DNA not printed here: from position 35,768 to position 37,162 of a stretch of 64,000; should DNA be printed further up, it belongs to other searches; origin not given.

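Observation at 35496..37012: Two-gene module: YraN/Hjc-like PD-(D/E)xK nuclease followed by an IstB/DnaC-type AAA+ ATPase with a novel N-terminal domain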

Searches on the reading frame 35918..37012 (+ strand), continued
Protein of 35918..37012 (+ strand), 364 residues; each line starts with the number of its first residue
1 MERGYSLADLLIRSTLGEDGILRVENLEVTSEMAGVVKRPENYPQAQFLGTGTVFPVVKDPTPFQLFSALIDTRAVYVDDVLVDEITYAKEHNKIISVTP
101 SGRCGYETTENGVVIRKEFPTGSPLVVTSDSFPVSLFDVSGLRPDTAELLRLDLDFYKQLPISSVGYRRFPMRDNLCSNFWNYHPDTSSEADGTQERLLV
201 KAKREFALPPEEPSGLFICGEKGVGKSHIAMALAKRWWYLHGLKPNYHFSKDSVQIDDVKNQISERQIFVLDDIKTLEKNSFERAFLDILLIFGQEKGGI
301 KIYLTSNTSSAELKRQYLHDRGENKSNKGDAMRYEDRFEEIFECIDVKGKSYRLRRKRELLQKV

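Call 28: list_cluster_members(proteins=[P0044, P0045, P0047, P0048, P0051, P0052, P0053, P0054, P0055, P0056])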
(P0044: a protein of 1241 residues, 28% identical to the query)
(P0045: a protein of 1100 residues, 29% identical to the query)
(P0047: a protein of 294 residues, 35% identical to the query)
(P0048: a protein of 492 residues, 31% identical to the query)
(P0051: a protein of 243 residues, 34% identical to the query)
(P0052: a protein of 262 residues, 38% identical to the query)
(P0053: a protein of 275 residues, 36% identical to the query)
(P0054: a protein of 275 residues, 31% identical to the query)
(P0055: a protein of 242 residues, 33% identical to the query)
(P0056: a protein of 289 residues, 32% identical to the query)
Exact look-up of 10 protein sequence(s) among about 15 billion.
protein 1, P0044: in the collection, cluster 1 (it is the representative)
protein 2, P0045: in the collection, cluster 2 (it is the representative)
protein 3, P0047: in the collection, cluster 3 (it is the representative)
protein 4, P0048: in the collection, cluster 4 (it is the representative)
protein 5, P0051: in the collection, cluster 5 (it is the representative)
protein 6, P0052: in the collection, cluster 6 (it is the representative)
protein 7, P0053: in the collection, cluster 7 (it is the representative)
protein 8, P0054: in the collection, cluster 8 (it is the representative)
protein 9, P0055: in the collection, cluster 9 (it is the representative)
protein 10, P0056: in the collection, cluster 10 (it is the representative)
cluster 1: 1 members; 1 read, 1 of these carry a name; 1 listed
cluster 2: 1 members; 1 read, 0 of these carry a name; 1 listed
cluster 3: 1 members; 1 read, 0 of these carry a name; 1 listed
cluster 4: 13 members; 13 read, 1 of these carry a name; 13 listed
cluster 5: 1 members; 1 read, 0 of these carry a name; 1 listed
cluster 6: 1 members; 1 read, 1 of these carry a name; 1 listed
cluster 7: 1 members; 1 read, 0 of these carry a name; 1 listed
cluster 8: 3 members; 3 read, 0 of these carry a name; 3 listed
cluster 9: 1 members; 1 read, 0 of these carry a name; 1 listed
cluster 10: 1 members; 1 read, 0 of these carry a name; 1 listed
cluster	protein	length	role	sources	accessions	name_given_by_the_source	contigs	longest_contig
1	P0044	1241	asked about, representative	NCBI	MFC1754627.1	ATP-binding protein [Thermoproteota archaeon]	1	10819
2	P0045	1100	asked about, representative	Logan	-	-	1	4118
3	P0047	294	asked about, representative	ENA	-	-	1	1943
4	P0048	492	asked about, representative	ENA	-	-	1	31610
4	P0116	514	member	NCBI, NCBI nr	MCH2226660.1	MAG: ATP-binding protein [Candidatus Caenarcaniphilales bacterium] | ATP-binding protein [Candidatus Caenarcaniphilales bacterium]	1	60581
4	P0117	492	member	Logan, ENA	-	-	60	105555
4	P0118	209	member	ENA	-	-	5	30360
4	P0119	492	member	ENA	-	-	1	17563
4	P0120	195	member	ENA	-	-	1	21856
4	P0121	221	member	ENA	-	-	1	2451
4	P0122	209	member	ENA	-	-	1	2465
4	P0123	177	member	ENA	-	-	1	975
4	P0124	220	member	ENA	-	-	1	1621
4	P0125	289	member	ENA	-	-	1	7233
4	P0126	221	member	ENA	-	-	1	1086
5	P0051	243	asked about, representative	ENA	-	-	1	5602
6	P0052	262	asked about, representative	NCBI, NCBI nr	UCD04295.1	MAG: hypothetical protein JSW73_01500 [Candidatus Woesearchaeota archaeon]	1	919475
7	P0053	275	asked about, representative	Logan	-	-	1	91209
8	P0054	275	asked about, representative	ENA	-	-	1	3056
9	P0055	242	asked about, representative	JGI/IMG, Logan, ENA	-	-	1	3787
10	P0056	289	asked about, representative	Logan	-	-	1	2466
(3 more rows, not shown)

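Call 29: find_encoding_contigs(protein=P0052, flank=6000, max_places=2)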
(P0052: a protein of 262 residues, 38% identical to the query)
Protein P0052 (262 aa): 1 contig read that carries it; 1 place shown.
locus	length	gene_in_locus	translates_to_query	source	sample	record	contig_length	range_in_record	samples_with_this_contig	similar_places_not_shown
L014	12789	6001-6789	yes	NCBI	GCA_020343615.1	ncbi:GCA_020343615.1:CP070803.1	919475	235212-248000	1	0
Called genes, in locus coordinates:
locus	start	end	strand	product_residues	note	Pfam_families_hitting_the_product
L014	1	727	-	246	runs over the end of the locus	PF01978:TrmB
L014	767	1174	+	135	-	-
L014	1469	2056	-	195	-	PF00535:Glycos_transf_2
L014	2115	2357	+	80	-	-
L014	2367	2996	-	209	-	PF01135:PCMT, PF00398:RrnaAD (weak), PF01209:Ubie_methyltran (weak), PF13847:Methyltransf_31 (weak), PF13649:Methyltransf_25 (weak)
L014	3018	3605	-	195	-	-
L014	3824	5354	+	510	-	PF00324:AA_permease, PF03222:Trp_Tyr_perm, PF03845:Spore_permease, PF13520:AA_permease_2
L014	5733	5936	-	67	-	-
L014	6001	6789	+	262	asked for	-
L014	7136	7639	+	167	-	-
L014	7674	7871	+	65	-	PF00313:CSD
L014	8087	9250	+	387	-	PF00270:DEAD, PF04851:ResIII, PF00271:Helicase_C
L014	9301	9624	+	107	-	-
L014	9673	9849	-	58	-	-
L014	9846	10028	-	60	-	-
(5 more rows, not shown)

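Call 32: search_solved_structures(query=A2, max_evalue=0.01, show_alignments=2)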
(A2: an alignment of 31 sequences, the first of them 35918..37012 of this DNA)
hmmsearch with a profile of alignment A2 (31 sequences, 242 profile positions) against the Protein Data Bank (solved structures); distinct sequences matched with E-value up to 0.01: 88 (the best 60 are shown).
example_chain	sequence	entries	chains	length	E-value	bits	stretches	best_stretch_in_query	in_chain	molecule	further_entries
3ecc_A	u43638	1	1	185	4.2e-19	72.1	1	73-197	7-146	DNA replication protein DnaC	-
3ec2_A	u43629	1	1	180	4.8e-19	71.9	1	73-197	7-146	DNA replication protein DnaC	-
2w58_A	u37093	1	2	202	3.6e-14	55.9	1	66-233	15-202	PRIMOSOME COMPONENT (HELICASE LOADER)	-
2qgz_A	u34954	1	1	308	3.7e-14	55.9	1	68-239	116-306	Putative primosome component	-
5bq5_A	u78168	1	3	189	9e-12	48.1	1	92-239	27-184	Insertion sequence IS5376 putative ATP-binding protein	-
8q3w_A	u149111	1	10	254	2e-11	47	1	92-239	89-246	Insertion sequence IS5376 putative ATP-binding protein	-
8q4d_E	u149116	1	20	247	3.9e-11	46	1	92-239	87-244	Insertion sequence IS5376 putative ATP-binding protein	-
6qel_G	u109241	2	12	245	2.8e-10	43.2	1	73-194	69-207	DNA replication protein dnaC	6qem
4m4w_J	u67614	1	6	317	8.2e-10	41.7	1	81-239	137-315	Primosomal protein DnaI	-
8bv3_A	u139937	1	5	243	8.6e-08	35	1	100-198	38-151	Chromosomal replication initiator protein DnaA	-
1f48_A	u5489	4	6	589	9.6e-08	34.9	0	100-167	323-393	ARSENITE-TRANSLOCATING ATPASE | ARSENICAL PUMP-DRIVING ATPASE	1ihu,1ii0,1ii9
8btg_A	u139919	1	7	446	2.6e-07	33.5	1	100-198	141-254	Chromosomal replication initiator protein DnaA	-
2hcb_A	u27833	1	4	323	6.9e-07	32.1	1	101-197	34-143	Chromosomal replication initiator protein dnaA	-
1l8q_A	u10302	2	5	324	7.3e-07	32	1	101-197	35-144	Chromosomal replication initiator protein dnaA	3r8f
5he8_A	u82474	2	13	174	1e-06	31.5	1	99-234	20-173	Helicase loader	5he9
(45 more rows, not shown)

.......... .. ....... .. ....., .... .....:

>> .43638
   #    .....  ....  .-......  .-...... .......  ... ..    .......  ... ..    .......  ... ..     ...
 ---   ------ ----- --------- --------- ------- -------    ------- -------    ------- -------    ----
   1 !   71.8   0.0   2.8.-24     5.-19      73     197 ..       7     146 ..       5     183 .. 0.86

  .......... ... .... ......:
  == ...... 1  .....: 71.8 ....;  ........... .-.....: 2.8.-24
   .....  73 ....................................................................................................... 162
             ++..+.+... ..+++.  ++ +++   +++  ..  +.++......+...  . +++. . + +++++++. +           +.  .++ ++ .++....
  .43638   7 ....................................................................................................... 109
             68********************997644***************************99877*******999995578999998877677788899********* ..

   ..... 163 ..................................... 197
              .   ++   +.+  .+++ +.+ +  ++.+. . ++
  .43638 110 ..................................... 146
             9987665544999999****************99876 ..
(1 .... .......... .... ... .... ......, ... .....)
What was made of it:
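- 36548..37012 (+): AAA+ core of the DnaC/DnaI/IstB clade. Walker A G220-S227 lies at 36575-36598, Walker B I268-D273 at 36719-36736 and sensor I T305-N307 at 36830-36838. The conserved RYxDR (R333, D336, R337) lies at 36914-36928. R353 of GKSYR, at 36974-36976, is read as sensor II by analogy with DnaC/IstB. Family profile against PDB in call 32.
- On DnaC/DnaI/IstB clade of AAA+ ATPases (364-aa protein): The family profile matches 3ECC at 4e-19, DnaI at 4e-14 and IstB at 9e-12 (call 32).
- The family profile matches Aquifex DnaC 3ECC at 4e-19, DnaI at 4e-14, IstB of IS5376 at 9e-12 and E. coli DnaC at 3e-10 (call 32).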

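Call 33: search_protein_families(library=pfam, alignment_id=A2, max_evalue=0.01)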
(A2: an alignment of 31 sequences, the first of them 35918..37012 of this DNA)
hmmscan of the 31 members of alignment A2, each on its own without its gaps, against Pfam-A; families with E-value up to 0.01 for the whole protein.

A. member 1, window:35918-37012:+ (364 aa): 5 families
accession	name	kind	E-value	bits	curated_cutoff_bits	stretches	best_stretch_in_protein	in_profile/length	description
PF20720.3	nSTAND3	-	3.2e-06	27.4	27.2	1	216-274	20-74/155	Novel STAND NTPase 3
PF01695.23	IstB_IS21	-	0.00044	20.3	24.1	1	216-359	95-237/238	IstB-like ATP binding protein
PF00910.28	RNA_helicase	-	0.00045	21.1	21.5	1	217-287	2-72/105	RNA helicase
PF00308.24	Bac_DnaA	-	0.002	18.8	23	1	194-315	14-146/162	Bacterial DnaA ATPAse domain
PF07728.20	AAA_5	-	0.0036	17.7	22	0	216-237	2-23/139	AAA domain (dynein-related subfamily)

B. families by the number of members that match (of 31 scanned): 28 families (the first 25 are shown)
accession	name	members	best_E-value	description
PF01695.23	IstB_IS21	30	2.3e-10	IstB-like ATP binding protein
PF20720.3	nSTAND3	20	1.7e-07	Novel STAND NTPase 3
PF00308.24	Bac_DnaA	16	4.4e-07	Bacterial DnaA ATPAse domain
PF00910.28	RNA_helicase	11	0.00026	RNA helicase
PF04851.21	ResIII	8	5.7e-07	Type III restriction enzyme, res subunit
PF13191.12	AAA_16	8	0.0001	AAA ATPase domain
PF03969.22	AFG1_ATPase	6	7.9e-05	AFG1-like ATPase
PF00004.35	AAA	6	0.00012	ATPase family associated with various cellular activities (AAA)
PF02562.22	PhoH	6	0.00035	PhoH-like protein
PF24883.2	NPHP3_N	6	0.0057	Nephrocystin 3, N-terminal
PF02151.25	UVR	3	3e-09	UvrB/uvrC motif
PF06309.17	Torsin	2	0.00015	Torsin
PF06068.19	TIP49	2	0.00061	TIP49 P-loop domain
PF13401.12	AAA_22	2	0.0051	AAA domain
PF01637.24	ATPase_2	2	0.0091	ATPase domain predominantly from Archaea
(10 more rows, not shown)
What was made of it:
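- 30 of 31 family members touch PF01695 (call 33).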

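Call 35: find_homologous_proteins(query=A2, max_evalue=0.00001)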
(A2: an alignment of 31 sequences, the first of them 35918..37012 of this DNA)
Query A2 (31 sequences) (364 aa, profile of the alignment): 7 proteins with E <= 0.00001 among 8000 candidates.
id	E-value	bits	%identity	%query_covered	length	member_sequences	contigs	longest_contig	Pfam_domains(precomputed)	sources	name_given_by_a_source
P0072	7.2e-67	243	24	63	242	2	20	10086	-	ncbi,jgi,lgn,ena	-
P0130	6.9e-60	220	27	66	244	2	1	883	-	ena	-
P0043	3.3e-20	91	99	37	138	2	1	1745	-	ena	-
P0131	2.5e-7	48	26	40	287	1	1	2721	PF01695.24,PF00004.36,PF13481.13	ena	-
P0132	1.0e-6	46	55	6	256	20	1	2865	PF01695.24,PF20720.4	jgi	jgi:DNA replication protein DnaC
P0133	2.3e-6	45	27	40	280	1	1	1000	PF01695.24,PF00308.25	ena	-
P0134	3.2e-6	45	41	10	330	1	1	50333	PF01695.24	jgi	jgi:DNA replication protein DnaC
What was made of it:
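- Tried and rejected: A repeat with the family alignment returned only 7 proteins because candidates were capped (call 35).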

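Call 52: search_solved_structures(query=window:35918-37012:+, max_evalue=1, show_alignments=3)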
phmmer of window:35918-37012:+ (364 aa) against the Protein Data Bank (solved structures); distinct sequences matched with E-value up to 1: 3.
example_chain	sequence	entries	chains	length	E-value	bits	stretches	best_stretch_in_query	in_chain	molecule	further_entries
3ecc_A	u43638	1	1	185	6.4e-06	28.5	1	179-295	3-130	DNA replication protein DnaC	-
3ec2_A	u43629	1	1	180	8.3e-06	28.1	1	179-293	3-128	DNA replication protein DnaC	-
2qgz_A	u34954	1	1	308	3.9e-05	25.9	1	208-354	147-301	Putative primosome component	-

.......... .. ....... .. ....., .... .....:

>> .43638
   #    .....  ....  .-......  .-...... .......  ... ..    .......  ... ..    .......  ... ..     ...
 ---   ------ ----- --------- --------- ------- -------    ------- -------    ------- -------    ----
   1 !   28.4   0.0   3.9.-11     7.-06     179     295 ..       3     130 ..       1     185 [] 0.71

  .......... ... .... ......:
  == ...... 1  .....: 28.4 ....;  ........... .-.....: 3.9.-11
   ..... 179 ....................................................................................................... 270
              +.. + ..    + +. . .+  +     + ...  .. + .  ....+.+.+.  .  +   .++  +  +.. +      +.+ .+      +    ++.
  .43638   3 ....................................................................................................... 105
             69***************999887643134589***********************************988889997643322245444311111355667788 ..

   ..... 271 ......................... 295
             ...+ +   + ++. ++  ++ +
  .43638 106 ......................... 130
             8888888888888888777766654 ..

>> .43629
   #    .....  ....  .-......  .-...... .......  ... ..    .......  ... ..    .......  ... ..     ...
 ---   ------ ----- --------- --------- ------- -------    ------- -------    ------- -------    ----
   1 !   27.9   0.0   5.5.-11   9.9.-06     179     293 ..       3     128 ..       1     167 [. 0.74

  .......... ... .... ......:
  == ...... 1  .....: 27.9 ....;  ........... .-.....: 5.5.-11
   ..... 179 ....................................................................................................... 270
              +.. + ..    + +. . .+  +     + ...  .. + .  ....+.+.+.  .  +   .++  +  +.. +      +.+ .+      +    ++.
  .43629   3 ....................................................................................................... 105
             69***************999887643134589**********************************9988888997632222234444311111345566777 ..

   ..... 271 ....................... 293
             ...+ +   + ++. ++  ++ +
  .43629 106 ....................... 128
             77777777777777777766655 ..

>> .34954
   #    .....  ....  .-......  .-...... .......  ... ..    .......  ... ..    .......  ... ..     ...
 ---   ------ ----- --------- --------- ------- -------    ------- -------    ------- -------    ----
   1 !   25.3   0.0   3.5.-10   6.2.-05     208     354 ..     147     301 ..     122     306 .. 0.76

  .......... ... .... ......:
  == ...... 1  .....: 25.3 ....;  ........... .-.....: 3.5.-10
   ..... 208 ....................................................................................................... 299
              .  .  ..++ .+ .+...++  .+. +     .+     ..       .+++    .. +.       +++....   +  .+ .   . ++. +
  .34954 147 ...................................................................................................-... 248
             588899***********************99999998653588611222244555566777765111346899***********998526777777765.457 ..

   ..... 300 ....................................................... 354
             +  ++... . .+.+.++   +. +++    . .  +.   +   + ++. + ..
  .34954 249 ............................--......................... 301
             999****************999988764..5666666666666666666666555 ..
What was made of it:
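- On DnaC/DnaI/IstB clade of AAA+ ATPases (364-aa protein): The query alone matches 3ECC at 6e-6 (call 52).
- On Bona fide DnaC/DnaI helicase loader: PDB sequence matches to the query begin only at residue 179 (call 52).
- Closest known: Bacterial/phage DnaC-DnaI helicase loaders. Different: The stretch between Walker A and B is about 10-11 residues shorter than in Aquifex DnaC (gaps in calls 32 and 52), so the initiator-specific insert is reduced.
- The best solved relatives are DnaC, DnaI and IstB (calls 32, 52).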
